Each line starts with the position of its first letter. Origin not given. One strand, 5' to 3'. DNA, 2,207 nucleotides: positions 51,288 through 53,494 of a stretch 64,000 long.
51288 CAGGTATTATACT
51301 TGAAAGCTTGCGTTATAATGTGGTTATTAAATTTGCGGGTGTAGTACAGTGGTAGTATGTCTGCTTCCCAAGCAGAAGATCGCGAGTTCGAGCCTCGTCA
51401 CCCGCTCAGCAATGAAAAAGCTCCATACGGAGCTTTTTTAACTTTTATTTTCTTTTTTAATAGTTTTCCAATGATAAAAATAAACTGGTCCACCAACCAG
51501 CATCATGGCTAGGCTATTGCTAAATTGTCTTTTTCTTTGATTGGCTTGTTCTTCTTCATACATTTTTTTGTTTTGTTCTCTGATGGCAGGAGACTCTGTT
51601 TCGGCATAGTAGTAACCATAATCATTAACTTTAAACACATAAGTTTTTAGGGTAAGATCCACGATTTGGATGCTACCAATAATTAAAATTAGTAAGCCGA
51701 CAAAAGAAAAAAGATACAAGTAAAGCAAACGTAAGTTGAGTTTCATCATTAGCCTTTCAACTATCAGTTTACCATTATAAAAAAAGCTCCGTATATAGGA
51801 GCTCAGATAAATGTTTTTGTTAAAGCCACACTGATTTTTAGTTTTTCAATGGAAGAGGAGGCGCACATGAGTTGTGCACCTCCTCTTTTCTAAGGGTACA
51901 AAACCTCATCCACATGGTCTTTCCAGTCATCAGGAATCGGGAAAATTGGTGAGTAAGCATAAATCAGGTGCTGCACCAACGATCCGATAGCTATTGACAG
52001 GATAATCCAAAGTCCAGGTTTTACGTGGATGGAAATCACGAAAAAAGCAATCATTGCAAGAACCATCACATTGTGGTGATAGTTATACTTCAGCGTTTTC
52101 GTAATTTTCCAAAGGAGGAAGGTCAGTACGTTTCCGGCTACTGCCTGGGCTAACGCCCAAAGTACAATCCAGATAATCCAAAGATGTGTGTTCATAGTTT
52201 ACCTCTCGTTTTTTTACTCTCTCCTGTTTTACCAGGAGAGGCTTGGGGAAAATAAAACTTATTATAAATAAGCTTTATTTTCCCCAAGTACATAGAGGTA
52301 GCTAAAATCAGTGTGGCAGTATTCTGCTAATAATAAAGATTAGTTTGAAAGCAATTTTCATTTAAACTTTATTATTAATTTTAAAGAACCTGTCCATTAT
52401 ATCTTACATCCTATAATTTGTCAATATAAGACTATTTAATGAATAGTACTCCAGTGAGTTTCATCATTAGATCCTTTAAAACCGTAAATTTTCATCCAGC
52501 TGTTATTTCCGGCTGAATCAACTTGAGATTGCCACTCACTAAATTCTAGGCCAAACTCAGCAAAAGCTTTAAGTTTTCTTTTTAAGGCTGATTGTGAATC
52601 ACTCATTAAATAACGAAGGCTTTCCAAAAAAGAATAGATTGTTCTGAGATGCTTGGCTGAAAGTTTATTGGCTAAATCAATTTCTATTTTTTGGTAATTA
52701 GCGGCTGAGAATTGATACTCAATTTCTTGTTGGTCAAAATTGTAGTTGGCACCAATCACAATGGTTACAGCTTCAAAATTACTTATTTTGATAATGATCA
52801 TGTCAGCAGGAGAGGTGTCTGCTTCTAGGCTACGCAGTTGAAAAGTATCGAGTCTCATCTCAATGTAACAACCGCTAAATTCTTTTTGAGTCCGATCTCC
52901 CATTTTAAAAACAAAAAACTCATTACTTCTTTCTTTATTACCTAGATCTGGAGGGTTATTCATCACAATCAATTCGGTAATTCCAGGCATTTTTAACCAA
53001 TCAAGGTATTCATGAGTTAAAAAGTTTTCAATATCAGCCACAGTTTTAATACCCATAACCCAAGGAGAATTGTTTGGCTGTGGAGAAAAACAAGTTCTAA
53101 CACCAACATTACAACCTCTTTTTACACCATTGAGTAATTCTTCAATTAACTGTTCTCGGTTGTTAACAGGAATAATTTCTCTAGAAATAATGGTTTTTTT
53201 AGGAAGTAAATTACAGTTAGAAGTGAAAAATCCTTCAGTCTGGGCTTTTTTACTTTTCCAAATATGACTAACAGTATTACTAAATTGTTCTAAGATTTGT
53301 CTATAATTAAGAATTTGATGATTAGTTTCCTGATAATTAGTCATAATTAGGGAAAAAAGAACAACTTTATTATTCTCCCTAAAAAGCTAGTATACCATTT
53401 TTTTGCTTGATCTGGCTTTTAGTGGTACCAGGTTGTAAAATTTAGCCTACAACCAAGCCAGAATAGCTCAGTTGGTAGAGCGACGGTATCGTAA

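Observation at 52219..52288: Tandem hairpins in the 5' region of the GC-rich membrane gene, including a 21-bp near-perfect palindrome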

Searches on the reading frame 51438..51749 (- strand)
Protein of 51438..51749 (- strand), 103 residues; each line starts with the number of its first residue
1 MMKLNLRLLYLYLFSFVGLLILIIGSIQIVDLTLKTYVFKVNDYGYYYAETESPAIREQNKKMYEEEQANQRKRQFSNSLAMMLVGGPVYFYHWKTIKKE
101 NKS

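Call 10: search_protein_families(library=pfam, proteins=[window:51438-51749:-], max_evalue=0.1)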
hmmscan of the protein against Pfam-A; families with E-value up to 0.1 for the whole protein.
window:51438-51749:- (103 aa): 2 families
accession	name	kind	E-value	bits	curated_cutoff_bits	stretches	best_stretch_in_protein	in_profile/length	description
PF18920.5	DUF5671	-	8.2e-09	35.9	28.4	2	69-99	38-68/132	Domain of unknown function (DUF5671)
PF13038.11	DUF3899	-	0.078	13.8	23.4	0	14-87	4-76/88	Domain of unknown function (DUF3899)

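Call 11: search_protein_families(library=ncbifam, proteins=[window:51438-51749:-], max_evalue=0.1)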
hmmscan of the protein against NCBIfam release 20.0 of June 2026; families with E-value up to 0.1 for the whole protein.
window:51438-51749:- (103 aa): 1 family
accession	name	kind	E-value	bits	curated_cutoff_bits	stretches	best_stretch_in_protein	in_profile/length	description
NF007476.0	PRK10062.1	equivalog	0.017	14.4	475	1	31-90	187-246/303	hypothetical protein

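Call 28: find_homologous_proteins(query=window:51441-51749:-, max_evalue=0.001)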
Query window:51441-51749:- (103 aa): 501 proteins with E <= 0.001 among 506 candidates; the best 120 are listed.
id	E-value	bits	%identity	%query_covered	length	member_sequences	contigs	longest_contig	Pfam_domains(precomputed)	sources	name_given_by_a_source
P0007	4.7e-60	218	100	99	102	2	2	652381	PF18920.6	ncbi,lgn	ncbi:MAG: hypothetical protein ACOZAK_01830 [Patescibacteria group bacterium]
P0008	2.0e-53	196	87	99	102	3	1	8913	PF18920.6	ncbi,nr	ncbi:MAG: hypothetical protein IT416_03115 [Candidatus Pacebacteria bacterium]|nr:hypothetical prote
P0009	4.0e-40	154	73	99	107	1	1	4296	PF18920.6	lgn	-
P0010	1.8e-39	152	74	99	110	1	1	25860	PF18920.6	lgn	-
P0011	8.2e-38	146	71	99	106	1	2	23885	PF18920.6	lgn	-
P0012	4.1e-37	144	68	99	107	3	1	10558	PF18920.6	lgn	-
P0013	4.2e-37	144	73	98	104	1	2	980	PF18920.6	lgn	-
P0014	4.7e-37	144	70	99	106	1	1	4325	PF18920.6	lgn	-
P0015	6.2e-37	144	68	98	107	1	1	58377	PF18920.6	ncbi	-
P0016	6.2e-37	144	67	99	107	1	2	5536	PF18920.6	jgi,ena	jgi:hypothetical protein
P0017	7.0e-37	143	69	98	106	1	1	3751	PF18920.6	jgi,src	jgi:hypothetical protein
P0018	1.0e-36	143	69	99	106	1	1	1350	PF18920.6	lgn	-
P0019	1.2e-36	143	71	97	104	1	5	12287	PF18920.6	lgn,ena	-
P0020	1.3e-36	143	68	99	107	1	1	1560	PF18920.6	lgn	-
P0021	1.3e-36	143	68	98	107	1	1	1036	PF18920.6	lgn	-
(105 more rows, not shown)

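Call 30: find_encoding_contigs(protein=P0008, flank=4000, max_places=4)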
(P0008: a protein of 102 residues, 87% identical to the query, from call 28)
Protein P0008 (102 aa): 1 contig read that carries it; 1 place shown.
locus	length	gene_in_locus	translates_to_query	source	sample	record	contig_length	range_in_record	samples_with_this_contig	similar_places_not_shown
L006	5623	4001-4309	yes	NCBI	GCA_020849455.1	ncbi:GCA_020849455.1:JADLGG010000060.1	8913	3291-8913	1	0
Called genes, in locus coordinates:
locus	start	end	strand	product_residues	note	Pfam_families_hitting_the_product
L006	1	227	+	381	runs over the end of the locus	PF04932:Wzy_C (weak)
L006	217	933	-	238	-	PF09136:Glucodextran_B (weak), PF17936:Big_6 (weak), PF19077:Big_13 (faint), PF09136:Glucodextran_B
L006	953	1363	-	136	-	-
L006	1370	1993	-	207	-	PF00702:Hydrolase, PF06888:Put_Phosphatase (faint), PF12710:HAD, PF13419:HAD_2, PF13242:Hydrolase_like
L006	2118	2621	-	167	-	PF07823:CPDase, PF02834:LigT_PEase (faint), PF13563:2_5_RNA_ligase2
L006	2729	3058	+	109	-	-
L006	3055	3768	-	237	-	-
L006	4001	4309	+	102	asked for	PF18920:DUF5671 (weak)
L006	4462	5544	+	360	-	PF01207:Dus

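Call 56: search_protein_families(library=phrogs, proteins=[window:51441-51749:-], max_evalue=0.1)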
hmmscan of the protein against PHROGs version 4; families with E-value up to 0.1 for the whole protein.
window:51441-51749:- (103 aa): 1 family
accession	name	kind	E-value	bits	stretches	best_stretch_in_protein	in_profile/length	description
phrog_11864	-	unknown function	0.061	14.6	1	12-84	45-112/162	-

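Call 57: search_protein_families(library=padloc, proteins=[window:51441-51749:-], max_evalue=0.1)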
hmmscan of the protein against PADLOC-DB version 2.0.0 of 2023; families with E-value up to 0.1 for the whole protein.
window:51441-51749:- (103 aa): 1 family
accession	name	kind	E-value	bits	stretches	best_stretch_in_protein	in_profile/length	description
PDLC04670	PDC-M48A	-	0.0012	17.1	1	9-50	42-83/164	-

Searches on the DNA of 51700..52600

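Call 12: search_rna_families(source=window, start=51700, end=52600, threshold=evalue, max_evalue=10)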
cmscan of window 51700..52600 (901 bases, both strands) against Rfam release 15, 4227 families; matches with E-value up to 10: 21.
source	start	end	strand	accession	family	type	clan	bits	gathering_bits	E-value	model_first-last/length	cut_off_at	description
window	52195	52296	+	RF01858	RsaF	Gene; sRNA;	-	26.6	60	0.0084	1-119/119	no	RNA Staph. aureus F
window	52240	52291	+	RF03896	MIR2275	Gene; miRNA;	-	23.2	60.5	0.12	14-82/95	no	MIR2275 microRNA precursor family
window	52238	52292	+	RF00969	mir-556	Gene; miRNA;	-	21.1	84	0.42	1-88/88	no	mir-556 microRNA precursor family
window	51774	51838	-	RF02898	AaHKsRNA20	Gene; sRNA;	-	20.9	43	1.6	1-77/77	no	Aggregatibacter sRNA 20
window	51853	51887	-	RF03762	MIR859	Gene; miRNA;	-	20.2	130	0.56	1-128/128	no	MIR859 microRNA precursor family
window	52204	52256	+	RF00364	mir-BART2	Gene; miRNA;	-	19.2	60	1.8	1-62/62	no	mir-BART2 microRNA precursor family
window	52216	52286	+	RF02432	SpF25_sRNA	Gene; sRNA;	-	19.2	48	2.5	1-102/102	no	Streptococcus sRNA SpF25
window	52229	52301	+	RF04009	mir-754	Gene; miRNA;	-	19.1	84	1.1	1-78/78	no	mir-754 microRNA precursor family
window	51852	51887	-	RF03493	mir-1281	Gene; miRNA;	-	18.3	70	4.1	11-45/54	no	mir-1281 microRNA precursor family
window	51722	51838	-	RF02065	STnc340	Gene; sRNA;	-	18.2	80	9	1-130/130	no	Enterobacterial sRNA STnc340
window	52332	52373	-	RF00109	Vimentin3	Cis-reg;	-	18.1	36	5.2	1-67/67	no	Vimentin 3' UTR protein-binding region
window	52242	52288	-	RF04009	mir-754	Gene; miRNA;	-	17.9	84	2.4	18-61/78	no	mir-754 microRNA precursor family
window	52240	52290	+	RF00376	HIV_GSL3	Cis-reg;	-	16.4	42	7.4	1-84/84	no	HIV gag stem loop 3 (GSL3)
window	51851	51889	+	RF04053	mir-95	Gene; miRNA;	-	16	67.5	6.5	1-79/79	no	mir-95 microRNA precursor family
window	52232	52295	+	RF02022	mir-1275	Gene; miRNA;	-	15.2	71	7.1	1-78/78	no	mir-1275 microRNA precursor family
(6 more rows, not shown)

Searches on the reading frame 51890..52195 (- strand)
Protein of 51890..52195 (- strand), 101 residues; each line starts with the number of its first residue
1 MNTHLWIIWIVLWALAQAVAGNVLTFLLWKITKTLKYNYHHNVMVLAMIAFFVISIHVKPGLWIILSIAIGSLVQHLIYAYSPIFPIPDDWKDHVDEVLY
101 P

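Call 10: search_protein_families(library=pfam, proteins=[window:51890-52195:-], max_evalue=0.1)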
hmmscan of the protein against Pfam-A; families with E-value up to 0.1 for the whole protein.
window:51890-52195:- (101 aa): 0 families

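Call 11: search_protein_families(library=ncbifam, proteins=[window:51890-52195:-], max_evalue=0.1)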
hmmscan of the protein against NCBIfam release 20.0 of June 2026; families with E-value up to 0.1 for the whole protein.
window:51890-52195:- (101 aa): 0 families

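Call 13: find_encoding_contigs(protein=window:51893-52195:-, flank=3000, max_places=10)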
Protein window:51893-52195:- (101 aa): 2 contigs read that carry it; 2 places shown.
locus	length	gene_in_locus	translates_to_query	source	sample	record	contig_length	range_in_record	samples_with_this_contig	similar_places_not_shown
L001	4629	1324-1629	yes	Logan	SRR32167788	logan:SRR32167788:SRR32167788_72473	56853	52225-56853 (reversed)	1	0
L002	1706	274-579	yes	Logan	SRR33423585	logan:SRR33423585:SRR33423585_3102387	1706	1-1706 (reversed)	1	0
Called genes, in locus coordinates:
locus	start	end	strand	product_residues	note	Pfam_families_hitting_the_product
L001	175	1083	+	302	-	-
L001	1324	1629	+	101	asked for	-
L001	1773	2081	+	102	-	PF18920:DUF5671 (faint)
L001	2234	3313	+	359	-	PF01207:Dus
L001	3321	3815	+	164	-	-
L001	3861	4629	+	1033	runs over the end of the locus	PF00580:UvrD-helicase, PF01443:Viral_helicase1 (faint), PF13245:AAA_19, PF13604:AAA_30 (faint), PF13361:UvrD_C, PF13538:UvrD_C_2 (faint), PF12705:PDDEXK_1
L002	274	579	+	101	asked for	-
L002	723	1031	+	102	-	PF18920:DUF5671 (faint)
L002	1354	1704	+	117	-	?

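Call 14: find_homologous_proteins(query=window:51893-52195:-, max_evalue=0.01)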
Query window:51893-52195:- (101 aa): 1 proteins with E <= 0.01 among 4 candidates.
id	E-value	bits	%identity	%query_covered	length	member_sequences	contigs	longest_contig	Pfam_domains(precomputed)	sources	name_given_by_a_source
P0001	2.7e-57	210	96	100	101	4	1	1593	-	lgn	-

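Call 17: find_encoding_contigs(protein=P0001, flank=3000, max_places=10)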
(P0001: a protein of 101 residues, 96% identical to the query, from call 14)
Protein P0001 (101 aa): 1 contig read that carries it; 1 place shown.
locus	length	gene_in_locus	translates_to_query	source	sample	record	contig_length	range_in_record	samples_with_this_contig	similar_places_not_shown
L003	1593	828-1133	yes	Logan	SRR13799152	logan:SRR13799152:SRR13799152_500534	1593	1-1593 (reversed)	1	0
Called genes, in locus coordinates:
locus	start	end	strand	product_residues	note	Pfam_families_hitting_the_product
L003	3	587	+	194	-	?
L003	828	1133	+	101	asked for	-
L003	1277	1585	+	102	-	PF18920:DUF5671 (faint)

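Call 25: search_protein_representatives(protein=window:51893-52195:-)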
Query: 101 residues. Proteins with E-value up to 0.001 (for the whole library): 1; up to 1e-10: 1; up to 1e-30: 1. The best 1 are listed.
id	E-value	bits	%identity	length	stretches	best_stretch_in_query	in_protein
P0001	8.5e-58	209.8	96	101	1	1-101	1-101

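Call 43: list_cluster_members(proteins=[P0001, window:51893-52195:-, L004:5149-5451:+])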
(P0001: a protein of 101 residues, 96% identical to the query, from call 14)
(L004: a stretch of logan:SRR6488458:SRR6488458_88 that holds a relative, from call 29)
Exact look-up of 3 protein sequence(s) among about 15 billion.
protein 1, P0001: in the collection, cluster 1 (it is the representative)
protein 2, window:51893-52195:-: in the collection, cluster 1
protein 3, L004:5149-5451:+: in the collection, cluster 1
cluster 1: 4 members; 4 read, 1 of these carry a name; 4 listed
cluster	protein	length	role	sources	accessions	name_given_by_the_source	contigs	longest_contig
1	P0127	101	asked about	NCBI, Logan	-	-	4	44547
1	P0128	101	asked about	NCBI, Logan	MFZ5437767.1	MAG: hypothetical protein ACOZAK_01835 [Patescibacteria group bacterium]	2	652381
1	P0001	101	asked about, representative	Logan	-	-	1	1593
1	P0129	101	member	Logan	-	-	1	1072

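Call 47: find_encoding_contigs(protein=P0129, flank=3000, max_places=4)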
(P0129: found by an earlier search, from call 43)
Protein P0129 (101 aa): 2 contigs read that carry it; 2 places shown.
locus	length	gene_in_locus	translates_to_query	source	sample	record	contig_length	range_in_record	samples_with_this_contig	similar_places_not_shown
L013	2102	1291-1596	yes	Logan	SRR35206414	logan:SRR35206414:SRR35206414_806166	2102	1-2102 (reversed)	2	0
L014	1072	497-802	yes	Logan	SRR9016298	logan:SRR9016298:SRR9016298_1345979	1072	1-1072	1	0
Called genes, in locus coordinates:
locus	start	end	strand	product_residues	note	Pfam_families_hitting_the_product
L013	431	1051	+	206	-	-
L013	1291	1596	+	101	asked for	-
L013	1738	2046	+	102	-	PF18920:DUF5671 (faint)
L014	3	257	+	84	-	?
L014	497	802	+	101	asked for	-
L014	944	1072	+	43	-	?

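Call 56: search_protein_families(library=phrogs, proteins=[window:51893-52195:-], max_evalue=0.1)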
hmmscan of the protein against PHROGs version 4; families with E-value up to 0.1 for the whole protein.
window:51893-52195:- (101 aa): 2 families
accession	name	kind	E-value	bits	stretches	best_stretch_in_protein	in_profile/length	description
phrog_9943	-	unknown function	0.018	15.7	1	61-79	8-26/39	-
phrog_9310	-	unknown function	0.06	14.8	1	43-98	16-69/80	-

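Call 57: search_protein_families(library=padloc, proteins=[window:51893-52195:-], max_evalue=0.1)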
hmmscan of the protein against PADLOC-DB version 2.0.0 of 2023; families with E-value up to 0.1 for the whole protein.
window:51893-52195:- (101 aa): 1 family
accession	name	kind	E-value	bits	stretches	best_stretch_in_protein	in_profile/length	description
PDLC01168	CARF_2M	-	0.064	11.1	1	7-54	11-57/200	"CARF, 2 TMs"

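Call 64: predict_structure(protein=window:51893-52195:-)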
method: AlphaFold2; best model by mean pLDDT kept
length: 101 residues; sequences in the alignment: 1
mean_pLDDT: 76.2   pTM: 0.33
mean pLDDT of the five models: 76.2, 71.2, 69.6, 69.6, 66.5
residues with pLDDT >= 90: 8; 70-90: 65; 50-70: 28; < 50: 0
segments of 3 or more residues with pLDDT < 50: none
pLDDT, mean of each block of 10 residues (from residue 1): 85 89 82 63 72 78 82 80 63 71 51
secondary structure, 60 per line:
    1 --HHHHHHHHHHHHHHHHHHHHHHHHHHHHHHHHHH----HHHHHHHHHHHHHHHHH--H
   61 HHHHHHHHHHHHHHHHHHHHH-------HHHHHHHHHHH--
elements in order: H3-36 H41-57 H60-81 H89-99

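Call 73: find_related_loci(query=window:51893-52195:-, collection=viral_contigs, flank=3000)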
Query window:51893-52195:- (101 aa) in viral_contigs; peptide patterns used: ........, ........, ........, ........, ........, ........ (x = any residue, [..] = any of these).
20 stretches matched a pattern, but none encodes a relative of the query by tblastn (E <= 1e-3).

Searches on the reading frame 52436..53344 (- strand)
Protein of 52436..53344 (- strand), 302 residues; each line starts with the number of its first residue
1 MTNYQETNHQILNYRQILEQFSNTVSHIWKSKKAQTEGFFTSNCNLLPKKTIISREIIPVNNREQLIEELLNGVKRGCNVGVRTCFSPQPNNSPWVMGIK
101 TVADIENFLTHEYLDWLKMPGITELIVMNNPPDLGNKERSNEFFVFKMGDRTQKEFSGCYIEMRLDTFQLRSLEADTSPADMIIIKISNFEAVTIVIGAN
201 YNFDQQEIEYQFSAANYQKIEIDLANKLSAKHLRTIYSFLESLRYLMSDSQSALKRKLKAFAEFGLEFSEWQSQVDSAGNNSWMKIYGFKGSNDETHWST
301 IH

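Call 10: search_protein_families(library=pfam, proteins=[window:52436-53344:-], max_evalue=0.1)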
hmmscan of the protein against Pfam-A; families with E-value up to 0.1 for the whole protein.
window:52436-53344:- (302 aa): 1 family
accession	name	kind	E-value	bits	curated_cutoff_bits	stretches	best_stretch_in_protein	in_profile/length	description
PF02877.19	PARP_reg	-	0.025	15.1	26.8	0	203-259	15-71/135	Poly(ADP-ribose) polymerase, regulatory domain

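Call 11: search_protein_families(library=ncbifam, proteins=[window:52436-53344:-], max_evalue=0.1)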
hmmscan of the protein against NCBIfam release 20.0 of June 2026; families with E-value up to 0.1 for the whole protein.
window:52436-53344:- (302 aa): 1 family
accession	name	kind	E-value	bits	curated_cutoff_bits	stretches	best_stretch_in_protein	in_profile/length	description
NF008925.0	PRK12285.1-2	equivalog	0.054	12.4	451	0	183-243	117-175/365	tryptophan--tRNA ligase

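Call 27: find_homologous_proteins(query=window:52439-53344:-, max_evalue=0.001)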
Query window:52439-53344:- (302 aa): 5 proteins with E <= 0.001 among 469 candidates.
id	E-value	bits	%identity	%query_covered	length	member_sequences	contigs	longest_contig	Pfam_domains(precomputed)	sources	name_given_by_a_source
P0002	2.7e-193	659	94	100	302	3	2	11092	-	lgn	-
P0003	1.1e-140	486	70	100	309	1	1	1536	-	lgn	-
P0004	1.2e-101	358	56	96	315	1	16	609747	-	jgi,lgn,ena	jgi:hypothetical protein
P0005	1.0e-99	352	54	97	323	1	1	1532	-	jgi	jgi:hypothetical protein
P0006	9.9e-88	312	47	97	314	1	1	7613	-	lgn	-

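Call 29: find_encoding_contigs(protein=P0002, flank=4000, max_places=4)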
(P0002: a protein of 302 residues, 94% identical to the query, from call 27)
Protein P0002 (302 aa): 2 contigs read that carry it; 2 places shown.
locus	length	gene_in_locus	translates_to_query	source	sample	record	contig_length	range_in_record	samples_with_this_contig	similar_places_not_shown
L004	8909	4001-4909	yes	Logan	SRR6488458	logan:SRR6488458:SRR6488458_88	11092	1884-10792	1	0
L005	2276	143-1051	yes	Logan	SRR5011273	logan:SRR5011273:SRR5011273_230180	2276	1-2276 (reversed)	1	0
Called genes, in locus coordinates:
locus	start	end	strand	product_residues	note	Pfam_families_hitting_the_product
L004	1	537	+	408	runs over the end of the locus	PF01943:Polysacc_synt, PF13440:Polysacc_synt_3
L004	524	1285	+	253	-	PF00535:Glycos_transf_2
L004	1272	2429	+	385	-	PF04932:Wzy_C (weak)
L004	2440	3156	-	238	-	PF09136:Glucodextran_B (weak), PF17936:Big_6, PF19077:Big_13 (faint)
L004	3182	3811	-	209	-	PF00702:Hydrolase, PF06888:Put_Phosphatase (faint), PF12710:HAD, PF13419:HAD_2, PF13242:Hydrolase_like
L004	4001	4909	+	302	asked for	-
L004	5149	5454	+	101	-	-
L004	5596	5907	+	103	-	-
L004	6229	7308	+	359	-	PF01207:Dus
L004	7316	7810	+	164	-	-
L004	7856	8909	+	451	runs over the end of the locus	?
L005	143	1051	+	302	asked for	-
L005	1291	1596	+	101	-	-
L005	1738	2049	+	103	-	-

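Call 31: find_encoding_contigs(protein=P0004, flank=4000, max_places=3)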
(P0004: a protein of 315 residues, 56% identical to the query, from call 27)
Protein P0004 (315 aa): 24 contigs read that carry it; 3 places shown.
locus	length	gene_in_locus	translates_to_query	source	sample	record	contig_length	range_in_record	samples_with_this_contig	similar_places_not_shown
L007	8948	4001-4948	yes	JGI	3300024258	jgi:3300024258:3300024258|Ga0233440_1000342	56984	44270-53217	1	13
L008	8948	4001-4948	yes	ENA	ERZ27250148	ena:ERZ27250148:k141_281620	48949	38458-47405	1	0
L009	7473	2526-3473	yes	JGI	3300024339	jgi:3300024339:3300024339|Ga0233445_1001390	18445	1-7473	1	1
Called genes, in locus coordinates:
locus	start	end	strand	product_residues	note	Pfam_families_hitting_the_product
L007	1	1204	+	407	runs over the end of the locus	PF01943:Polysacc_synt, PF13440:Polysacc_synt_3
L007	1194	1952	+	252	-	PF00535:Glycos_transf_2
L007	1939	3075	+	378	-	PF04932:Wzy_C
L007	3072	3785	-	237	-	PF17936:Big_6 (weak), PF09136:Glucodextran_B (faint), PF19077:Big_13 (faint)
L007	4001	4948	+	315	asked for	-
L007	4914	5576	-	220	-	PF01966:HD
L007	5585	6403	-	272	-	PF00459:Inositol_P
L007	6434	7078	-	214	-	PF00702:Hydrolase, PF06888:Put_Phosphatase (weak), PF12710:HAD, PF13419:HAD_2, PF13242:Hydrolase_like (weak)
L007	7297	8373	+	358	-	PF01207:Dus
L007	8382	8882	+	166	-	-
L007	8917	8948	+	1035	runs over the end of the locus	PF00580:UvrD-helicase, PF01443:Viral_helicase1 (faint), PF13245:AAA_19, PF13604:AAA_30 (faint), PF13361:UvrD_C, PF13538:UvrD_C_2 (faint), PF12705:PDDEXK_1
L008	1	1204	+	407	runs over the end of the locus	PF01943:Polysacc_synt, PF13440:Polysacc_synt_3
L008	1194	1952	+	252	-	PF00535:Glycos_transf_2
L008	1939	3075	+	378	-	PF04932:Wzy_C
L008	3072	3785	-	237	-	PF17936:Big_6 (weak), PF09136:Glucodextran_B (faint), PF19077:Big_13 (faint)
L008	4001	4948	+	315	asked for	-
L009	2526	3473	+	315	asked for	-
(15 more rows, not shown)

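Call 38: find_encoding_contigs(protein=P0003, flank=3000, max_places=3)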
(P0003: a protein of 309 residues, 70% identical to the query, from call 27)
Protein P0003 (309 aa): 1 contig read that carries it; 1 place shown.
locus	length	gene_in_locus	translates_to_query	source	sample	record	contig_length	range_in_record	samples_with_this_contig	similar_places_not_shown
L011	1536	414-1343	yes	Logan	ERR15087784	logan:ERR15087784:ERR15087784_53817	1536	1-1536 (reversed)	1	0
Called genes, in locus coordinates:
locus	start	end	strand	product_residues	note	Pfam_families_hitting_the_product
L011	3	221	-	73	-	?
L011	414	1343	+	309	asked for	-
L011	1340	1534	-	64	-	?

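Call 39: find_encoding_contigs(protein=P0006, flank=4000, max_places=3)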
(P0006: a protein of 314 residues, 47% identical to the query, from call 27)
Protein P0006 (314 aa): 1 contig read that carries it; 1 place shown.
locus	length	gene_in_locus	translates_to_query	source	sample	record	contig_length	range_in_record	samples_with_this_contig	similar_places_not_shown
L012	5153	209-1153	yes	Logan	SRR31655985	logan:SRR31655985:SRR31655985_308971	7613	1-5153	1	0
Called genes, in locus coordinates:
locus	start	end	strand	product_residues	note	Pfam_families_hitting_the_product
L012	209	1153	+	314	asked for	-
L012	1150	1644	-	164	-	PF07823:CPDase, PF13563:2_5_RNA_ligase2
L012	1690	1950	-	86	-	-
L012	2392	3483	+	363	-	PF01207:Dus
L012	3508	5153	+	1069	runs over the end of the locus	PF00580:UvrD-helicase, PF01443:Viral_helicase1 (faint), PF13086:AAA_11 (weak), PF13245:AAA_19, PF13604:AAA_30 (faint), PF13087:AAA_12 (faint), PF13361:UvrD_C, PF12705:PDDEXK_1, +1 more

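Call 56: search_protein_families(library=phrogs, proteins=[window:52439-53344:-], max_evalue=0.1)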
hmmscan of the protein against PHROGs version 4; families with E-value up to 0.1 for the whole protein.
window:52439-53344:- (302 aa): 0 families

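Call 57: search_protein_families(library=padloc, proteins=[window:52439-53344:-], max_evalue=0.1)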
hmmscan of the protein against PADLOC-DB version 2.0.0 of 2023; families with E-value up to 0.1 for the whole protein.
window:52439-53344:- (302 aa): 0 families
